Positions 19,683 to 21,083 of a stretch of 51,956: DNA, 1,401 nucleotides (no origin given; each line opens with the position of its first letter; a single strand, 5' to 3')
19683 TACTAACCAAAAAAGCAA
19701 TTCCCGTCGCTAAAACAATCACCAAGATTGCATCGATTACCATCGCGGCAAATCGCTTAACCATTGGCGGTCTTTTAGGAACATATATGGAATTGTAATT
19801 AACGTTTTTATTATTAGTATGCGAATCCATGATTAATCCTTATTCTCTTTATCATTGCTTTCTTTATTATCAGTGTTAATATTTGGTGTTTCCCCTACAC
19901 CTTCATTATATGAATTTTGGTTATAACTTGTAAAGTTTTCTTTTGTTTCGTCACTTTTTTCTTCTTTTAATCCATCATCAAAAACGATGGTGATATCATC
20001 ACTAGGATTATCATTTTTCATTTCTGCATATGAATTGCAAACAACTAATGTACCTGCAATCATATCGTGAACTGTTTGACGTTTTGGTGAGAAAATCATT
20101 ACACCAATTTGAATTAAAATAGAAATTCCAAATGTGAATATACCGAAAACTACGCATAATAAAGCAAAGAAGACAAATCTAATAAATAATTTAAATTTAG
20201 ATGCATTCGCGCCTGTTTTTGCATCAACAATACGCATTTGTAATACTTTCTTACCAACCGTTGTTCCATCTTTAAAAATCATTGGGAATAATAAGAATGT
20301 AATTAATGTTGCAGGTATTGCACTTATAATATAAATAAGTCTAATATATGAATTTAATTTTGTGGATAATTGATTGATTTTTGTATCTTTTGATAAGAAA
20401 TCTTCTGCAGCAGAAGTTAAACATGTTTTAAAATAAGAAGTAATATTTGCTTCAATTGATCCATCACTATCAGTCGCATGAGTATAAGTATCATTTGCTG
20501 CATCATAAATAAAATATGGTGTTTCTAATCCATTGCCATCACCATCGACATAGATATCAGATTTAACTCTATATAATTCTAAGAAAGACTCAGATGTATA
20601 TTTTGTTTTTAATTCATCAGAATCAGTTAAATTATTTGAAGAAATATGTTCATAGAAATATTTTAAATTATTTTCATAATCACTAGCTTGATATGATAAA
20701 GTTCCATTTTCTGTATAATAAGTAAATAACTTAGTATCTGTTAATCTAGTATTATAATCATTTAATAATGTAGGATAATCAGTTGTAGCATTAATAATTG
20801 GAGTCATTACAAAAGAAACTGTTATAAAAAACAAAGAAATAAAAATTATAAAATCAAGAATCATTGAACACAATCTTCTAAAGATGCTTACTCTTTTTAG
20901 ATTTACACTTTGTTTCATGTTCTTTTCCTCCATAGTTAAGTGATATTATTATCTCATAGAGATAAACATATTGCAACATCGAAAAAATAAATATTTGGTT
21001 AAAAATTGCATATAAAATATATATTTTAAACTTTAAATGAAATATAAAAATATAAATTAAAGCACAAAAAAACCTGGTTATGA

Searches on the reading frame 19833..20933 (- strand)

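Call 58: search_protein_families(library=padloc, proteins=[window:19833-20933:-], max_evalue=0.00001)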
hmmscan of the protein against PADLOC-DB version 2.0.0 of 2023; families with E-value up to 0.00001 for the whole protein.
window:19833-20933:- (366 aa): 1 family
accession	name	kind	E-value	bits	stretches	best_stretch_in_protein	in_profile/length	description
PDLC04051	PD-T4-6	-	5.8e-07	26.8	1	186-302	371-475/476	-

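Call 59: search_protein_families(library=pfam, proteins=[window:19833-20933:-], max_evalue=0.00001)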
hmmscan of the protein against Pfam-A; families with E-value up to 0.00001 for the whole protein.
window:19833-20933:- (366 aa): 1 family
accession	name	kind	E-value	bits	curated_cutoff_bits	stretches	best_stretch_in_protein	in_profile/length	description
PF06271.18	RDD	-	5.1e-16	59.7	24.1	1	197-294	44-137/137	RDD family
